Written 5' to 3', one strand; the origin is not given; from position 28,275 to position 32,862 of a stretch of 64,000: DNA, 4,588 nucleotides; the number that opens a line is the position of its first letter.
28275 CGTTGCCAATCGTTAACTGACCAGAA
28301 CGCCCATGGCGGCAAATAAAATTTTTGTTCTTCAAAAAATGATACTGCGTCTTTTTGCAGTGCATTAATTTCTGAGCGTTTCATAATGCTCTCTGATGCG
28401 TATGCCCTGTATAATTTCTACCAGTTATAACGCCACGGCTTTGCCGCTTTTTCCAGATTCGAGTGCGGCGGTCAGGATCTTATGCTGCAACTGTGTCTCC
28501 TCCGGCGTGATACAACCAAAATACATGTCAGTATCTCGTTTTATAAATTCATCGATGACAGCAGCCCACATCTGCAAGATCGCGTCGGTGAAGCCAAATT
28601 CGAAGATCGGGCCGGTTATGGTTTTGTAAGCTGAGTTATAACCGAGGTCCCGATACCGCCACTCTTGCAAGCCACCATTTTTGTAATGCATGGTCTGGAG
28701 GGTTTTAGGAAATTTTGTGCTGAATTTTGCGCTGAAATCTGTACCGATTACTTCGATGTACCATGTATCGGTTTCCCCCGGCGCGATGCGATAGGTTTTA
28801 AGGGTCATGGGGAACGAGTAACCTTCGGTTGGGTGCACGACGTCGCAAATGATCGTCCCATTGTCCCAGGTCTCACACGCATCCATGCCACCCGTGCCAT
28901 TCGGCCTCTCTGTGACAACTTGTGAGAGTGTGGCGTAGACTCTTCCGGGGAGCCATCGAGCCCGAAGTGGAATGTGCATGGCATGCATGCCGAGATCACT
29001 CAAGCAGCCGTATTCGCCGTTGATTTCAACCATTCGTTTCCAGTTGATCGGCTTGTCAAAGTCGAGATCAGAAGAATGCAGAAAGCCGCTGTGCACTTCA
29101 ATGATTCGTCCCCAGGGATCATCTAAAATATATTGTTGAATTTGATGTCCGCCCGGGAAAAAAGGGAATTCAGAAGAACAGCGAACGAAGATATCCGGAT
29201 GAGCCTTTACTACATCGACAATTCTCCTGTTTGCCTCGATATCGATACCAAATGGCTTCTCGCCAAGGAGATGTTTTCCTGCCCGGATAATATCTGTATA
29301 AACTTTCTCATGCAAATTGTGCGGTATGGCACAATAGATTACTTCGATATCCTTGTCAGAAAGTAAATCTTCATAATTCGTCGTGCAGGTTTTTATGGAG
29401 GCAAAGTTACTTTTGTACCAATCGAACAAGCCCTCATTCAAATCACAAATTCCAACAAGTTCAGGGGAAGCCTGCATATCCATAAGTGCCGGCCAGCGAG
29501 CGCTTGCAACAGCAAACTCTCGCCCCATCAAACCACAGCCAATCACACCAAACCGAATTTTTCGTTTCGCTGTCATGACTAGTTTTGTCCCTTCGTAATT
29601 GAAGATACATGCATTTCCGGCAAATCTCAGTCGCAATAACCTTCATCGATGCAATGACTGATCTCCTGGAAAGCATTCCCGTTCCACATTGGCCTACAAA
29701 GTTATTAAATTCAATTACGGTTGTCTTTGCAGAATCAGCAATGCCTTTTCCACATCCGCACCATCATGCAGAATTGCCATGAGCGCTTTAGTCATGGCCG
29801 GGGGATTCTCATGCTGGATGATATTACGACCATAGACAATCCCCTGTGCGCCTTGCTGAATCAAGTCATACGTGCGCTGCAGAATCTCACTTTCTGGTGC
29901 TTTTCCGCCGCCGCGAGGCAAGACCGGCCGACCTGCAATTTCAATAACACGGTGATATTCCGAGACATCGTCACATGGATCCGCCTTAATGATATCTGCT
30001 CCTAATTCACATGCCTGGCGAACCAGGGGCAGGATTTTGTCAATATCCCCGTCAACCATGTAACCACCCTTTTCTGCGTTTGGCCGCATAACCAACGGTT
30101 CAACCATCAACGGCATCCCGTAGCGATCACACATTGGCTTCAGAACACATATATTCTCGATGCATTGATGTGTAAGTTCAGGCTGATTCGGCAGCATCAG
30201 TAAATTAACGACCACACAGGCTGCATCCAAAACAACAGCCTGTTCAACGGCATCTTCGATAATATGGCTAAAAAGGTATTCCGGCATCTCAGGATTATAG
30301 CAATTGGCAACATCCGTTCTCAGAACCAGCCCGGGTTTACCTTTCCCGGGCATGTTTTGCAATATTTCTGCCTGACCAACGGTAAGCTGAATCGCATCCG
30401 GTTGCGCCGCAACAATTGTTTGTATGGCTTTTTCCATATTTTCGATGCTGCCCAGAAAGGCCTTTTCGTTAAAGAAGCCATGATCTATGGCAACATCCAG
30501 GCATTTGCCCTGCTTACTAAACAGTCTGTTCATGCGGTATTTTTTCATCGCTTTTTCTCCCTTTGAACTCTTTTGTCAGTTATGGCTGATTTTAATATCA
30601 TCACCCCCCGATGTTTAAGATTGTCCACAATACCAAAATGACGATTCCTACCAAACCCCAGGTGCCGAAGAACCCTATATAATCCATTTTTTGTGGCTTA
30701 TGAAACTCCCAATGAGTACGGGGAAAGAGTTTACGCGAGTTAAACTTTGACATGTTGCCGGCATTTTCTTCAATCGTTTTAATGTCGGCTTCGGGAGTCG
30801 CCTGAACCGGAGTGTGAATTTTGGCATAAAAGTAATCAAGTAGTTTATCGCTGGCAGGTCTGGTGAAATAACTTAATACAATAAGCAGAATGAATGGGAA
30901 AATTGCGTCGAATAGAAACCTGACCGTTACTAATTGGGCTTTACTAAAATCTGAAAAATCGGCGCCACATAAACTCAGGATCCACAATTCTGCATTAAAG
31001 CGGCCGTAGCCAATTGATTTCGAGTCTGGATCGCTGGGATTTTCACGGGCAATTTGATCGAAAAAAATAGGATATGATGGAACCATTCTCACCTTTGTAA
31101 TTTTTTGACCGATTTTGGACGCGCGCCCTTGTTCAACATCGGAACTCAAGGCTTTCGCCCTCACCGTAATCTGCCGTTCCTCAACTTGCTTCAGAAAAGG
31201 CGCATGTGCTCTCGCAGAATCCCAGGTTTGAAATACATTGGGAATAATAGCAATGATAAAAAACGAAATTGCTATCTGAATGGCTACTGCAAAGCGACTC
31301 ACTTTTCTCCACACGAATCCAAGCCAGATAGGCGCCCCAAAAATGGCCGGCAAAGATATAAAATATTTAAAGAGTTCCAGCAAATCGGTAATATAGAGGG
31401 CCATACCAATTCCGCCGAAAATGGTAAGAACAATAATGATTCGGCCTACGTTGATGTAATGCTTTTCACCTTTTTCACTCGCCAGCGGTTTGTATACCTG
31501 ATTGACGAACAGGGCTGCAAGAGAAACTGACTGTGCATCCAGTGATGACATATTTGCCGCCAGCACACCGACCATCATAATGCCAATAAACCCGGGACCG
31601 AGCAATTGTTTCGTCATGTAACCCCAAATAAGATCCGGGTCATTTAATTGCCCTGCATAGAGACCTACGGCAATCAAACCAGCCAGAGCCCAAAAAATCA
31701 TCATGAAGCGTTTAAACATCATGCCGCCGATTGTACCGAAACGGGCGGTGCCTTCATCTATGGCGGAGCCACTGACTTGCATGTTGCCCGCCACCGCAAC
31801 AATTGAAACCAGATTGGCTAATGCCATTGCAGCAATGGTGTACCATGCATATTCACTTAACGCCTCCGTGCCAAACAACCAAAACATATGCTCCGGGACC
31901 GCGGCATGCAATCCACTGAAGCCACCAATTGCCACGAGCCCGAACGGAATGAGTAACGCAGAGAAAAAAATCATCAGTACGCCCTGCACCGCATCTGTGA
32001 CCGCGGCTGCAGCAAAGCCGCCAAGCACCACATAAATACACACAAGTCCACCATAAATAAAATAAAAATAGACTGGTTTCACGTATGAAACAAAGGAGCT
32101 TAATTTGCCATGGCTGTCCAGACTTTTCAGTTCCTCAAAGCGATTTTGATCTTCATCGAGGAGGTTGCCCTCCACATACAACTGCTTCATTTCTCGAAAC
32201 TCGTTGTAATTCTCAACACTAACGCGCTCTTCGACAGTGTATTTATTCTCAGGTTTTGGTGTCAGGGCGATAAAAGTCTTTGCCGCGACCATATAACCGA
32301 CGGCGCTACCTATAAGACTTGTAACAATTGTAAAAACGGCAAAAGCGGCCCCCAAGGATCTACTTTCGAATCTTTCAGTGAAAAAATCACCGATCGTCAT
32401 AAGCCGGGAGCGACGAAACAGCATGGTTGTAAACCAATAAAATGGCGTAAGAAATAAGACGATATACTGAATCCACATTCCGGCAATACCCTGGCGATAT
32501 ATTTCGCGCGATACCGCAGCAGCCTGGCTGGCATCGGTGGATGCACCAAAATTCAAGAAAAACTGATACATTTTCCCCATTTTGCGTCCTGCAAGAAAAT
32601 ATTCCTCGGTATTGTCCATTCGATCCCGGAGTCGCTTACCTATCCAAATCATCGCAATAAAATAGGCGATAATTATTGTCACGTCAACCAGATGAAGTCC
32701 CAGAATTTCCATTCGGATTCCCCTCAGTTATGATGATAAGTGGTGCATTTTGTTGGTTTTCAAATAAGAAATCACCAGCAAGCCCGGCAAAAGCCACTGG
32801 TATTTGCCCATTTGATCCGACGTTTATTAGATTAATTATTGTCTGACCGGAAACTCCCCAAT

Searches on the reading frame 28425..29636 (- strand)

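Call 26: search_protein_families(library=pfam, max_evalue=0.01, proteins=[window:28425-29636:-])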
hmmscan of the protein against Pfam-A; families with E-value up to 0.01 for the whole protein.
window:28425-29636:- (403 aa): 3 families
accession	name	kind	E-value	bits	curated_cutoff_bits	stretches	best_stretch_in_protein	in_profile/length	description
PF01408.29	GFO_IDH_MocA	-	5.7e-15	56.5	24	1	27-148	1-114/120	Oxidoreductase family, NAD-binding Rossmann fold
PF00479.28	G6PD_N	-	0.0062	17.6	22.1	0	76-145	86-162/183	Glucose-6-phosphate dehydrogenase, NAD binding domain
PF22725.1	GFO_IDH_MocA_C3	-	0.0072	16.8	27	0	165-299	3-119/124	GFO/IDH/MocA C-terminal domain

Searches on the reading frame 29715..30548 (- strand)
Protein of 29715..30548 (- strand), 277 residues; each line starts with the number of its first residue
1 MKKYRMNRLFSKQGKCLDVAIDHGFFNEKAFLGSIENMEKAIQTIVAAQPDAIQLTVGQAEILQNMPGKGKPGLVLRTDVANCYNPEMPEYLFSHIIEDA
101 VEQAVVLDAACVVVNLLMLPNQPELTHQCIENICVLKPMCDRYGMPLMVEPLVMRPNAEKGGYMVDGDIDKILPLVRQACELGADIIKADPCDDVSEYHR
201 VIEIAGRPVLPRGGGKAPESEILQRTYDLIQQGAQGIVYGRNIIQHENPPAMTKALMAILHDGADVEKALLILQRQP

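Call 26: search_protein_families(library=pfam, max_evalue=0.01, proteins=[window:29715-30548:-])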
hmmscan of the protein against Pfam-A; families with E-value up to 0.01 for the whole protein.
window:29715-30548:- (277 aa): 1 family
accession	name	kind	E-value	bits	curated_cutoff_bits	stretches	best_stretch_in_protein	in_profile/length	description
PF01791.15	DeoC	-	2.4e-36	125.9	23.8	1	16-246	1-229/229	DeoC/LacD family aldolase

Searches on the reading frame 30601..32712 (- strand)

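Call 26: search_protein_families(library=pfam, max_evalue=0.01, proteins=[window:30601-32712:-])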
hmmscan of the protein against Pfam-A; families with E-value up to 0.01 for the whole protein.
window:30601-32712:- (703 aa): 1 family
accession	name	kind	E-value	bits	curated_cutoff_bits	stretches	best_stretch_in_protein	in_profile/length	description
PF00474.23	SSF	-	2.3e-21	76.6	22.8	2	218-468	125-391/406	Sodium:solute symporter family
